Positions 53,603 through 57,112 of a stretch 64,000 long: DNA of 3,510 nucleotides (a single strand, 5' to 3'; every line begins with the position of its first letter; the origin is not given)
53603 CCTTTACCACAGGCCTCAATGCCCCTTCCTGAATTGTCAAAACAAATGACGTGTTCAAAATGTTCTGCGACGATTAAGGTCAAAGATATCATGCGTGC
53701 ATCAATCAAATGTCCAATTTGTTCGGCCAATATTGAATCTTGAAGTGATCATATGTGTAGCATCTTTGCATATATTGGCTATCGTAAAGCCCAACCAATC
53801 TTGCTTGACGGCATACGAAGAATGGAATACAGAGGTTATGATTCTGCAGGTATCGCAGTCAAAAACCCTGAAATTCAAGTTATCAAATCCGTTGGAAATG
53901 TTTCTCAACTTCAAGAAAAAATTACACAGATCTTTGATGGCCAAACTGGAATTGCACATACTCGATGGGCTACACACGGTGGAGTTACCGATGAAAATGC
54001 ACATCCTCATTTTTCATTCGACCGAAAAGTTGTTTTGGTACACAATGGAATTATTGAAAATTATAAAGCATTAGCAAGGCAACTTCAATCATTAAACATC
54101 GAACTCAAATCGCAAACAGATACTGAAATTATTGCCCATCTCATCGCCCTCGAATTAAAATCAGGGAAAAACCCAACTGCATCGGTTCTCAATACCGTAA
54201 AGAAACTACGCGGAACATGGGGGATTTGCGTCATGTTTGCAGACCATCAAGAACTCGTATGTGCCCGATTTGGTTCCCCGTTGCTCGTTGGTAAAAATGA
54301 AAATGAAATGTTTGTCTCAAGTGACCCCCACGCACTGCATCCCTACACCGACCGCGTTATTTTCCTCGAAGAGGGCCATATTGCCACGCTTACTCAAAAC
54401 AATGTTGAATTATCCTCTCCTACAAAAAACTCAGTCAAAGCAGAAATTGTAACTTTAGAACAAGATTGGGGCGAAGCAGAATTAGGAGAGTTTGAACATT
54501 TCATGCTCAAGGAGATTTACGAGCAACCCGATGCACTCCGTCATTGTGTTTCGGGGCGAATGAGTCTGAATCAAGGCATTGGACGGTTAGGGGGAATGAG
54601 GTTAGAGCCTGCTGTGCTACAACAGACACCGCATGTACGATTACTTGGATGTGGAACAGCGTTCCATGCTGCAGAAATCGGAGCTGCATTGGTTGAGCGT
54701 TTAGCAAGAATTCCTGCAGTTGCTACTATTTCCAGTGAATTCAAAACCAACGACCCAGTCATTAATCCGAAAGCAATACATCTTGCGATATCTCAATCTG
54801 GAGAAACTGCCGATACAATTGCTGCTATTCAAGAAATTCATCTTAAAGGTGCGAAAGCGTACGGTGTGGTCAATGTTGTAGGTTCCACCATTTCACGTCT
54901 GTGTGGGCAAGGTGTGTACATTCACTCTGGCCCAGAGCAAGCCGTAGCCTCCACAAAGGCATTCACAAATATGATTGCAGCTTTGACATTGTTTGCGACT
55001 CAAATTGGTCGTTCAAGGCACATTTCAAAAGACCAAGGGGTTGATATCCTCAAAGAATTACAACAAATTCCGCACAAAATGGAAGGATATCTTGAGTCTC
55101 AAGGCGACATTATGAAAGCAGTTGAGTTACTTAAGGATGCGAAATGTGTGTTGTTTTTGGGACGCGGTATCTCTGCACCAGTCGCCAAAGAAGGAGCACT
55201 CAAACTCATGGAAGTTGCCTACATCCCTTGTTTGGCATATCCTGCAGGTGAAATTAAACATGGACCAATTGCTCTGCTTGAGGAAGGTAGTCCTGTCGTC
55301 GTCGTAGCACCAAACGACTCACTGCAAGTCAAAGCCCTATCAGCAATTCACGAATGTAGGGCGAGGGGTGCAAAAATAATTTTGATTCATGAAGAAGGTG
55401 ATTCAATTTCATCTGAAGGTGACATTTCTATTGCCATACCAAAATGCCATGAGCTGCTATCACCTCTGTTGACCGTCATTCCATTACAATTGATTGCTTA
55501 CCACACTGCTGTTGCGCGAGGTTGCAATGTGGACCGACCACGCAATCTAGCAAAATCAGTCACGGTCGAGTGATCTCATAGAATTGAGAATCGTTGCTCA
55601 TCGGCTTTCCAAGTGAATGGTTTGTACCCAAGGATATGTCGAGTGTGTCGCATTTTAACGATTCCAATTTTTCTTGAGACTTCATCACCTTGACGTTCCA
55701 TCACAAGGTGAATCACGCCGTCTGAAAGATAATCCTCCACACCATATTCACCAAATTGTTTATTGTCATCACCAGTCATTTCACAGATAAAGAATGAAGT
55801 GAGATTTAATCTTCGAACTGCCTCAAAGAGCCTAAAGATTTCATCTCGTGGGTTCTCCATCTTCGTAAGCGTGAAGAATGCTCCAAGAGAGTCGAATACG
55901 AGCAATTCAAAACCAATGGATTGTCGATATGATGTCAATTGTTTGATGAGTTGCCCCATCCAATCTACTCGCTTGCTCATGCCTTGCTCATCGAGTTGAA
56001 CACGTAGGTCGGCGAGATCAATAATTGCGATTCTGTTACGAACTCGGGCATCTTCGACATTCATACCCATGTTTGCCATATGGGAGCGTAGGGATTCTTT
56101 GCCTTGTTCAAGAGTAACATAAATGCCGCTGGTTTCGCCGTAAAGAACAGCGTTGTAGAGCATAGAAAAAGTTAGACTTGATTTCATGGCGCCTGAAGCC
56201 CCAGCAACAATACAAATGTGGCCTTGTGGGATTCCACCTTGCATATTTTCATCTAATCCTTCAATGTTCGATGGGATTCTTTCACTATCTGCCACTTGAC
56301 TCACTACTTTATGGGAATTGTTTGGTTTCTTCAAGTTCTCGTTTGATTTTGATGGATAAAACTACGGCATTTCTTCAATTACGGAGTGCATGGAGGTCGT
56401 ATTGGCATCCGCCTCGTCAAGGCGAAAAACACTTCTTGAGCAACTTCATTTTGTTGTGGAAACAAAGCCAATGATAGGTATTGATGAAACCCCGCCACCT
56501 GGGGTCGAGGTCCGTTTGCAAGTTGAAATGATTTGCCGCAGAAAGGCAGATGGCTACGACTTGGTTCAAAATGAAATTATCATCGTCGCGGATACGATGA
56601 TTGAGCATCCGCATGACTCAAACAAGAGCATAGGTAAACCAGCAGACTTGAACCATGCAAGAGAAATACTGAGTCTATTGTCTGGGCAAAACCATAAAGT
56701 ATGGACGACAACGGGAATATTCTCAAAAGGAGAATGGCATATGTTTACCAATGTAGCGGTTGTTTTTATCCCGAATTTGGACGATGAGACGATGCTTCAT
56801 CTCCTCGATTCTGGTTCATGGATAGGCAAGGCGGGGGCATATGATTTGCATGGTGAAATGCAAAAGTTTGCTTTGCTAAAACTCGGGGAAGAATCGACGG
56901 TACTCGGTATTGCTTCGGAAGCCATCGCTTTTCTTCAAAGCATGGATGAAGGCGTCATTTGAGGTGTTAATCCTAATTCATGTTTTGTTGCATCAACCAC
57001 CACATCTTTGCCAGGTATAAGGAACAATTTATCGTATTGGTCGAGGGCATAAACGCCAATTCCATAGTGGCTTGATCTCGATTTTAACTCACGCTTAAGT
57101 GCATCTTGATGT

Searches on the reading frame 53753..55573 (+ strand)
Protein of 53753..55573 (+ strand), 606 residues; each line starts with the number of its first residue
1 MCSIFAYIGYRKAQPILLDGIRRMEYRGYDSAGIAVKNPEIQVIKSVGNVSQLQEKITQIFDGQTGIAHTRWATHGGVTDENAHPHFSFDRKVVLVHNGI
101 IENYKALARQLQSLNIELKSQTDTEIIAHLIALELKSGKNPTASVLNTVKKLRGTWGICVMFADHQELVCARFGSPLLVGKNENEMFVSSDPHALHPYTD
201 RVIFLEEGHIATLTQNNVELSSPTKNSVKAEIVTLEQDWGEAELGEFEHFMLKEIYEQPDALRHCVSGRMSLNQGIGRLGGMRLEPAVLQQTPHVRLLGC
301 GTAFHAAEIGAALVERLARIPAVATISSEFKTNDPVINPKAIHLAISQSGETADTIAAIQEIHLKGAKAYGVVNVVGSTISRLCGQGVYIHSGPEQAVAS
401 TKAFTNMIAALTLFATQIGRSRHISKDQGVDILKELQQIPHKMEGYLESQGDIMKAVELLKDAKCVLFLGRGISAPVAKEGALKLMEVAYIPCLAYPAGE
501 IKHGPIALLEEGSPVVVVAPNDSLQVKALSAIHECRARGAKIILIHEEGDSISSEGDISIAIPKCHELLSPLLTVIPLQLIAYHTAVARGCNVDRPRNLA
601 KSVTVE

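Call 13: search_protein_families(library=pfam, proteins=[window:53753-55573:+], max_evalue=0.0001)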
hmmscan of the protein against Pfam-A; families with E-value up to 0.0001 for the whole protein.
window:53753-55573:+ (606 aa): 4 families
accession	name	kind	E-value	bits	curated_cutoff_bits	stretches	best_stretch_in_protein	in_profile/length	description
PF01380.27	SIS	-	7.5e-47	158.9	25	2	460-588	2-130/131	SIS domain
PF13522.11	GATase_6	-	1.1e-18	68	27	1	60-190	7-129/130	Glutamine amidotransferase domain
PF13537.11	GATase_7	-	1.4e-15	57.8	25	1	79-196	9-122/123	Glutamine amidotransferase domain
PF13230.11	GATase_4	-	2.6e-05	23.8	23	1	63-137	71-143/272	Glutamine amidotransferases class-II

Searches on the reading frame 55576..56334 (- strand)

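Call 13: search_protein_families(library=pfam, proteins=[window:55576-56334:-], max_evalue=0.0001)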
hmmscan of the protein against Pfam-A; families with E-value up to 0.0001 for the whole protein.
window:55576-56334:- (252 aa): 3 families
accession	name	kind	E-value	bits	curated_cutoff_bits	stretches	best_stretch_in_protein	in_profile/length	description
PF06745.19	ATPase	-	4e-46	157.7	26.6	1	21-241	2-218/231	KaiC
PF13481.12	AAA_25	-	2.2e-09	37.6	27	1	17-176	12-176/195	AAA domain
PF03796.21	DnaB_C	-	3.4e-05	23.8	27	1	20-101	2-82/255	DnaB-like helicase C terminal domain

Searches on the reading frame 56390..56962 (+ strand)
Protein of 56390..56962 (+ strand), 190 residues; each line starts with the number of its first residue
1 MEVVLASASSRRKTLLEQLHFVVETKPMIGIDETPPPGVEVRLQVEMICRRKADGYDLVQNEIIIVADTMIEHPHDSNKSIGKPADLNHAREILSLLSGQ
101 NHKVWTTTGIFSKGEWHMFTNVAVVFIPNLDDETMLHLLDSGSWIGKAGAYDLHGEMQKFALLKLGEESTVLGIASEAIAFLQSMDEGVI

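Call 14: search_protein_families(library=pfam, proteins=[window:56390-56962:+], max_evalue=0.0001)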
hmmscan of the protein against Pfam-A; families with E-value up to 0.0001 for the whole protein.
window:56390-56962:+ (190 aa): 1 family
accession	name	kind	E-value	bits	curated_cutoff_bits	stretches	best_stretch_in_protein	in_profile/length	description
PF02545.19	Maf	-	7.9e-29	101.1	27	1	3-177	2-178/187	Maf-like protein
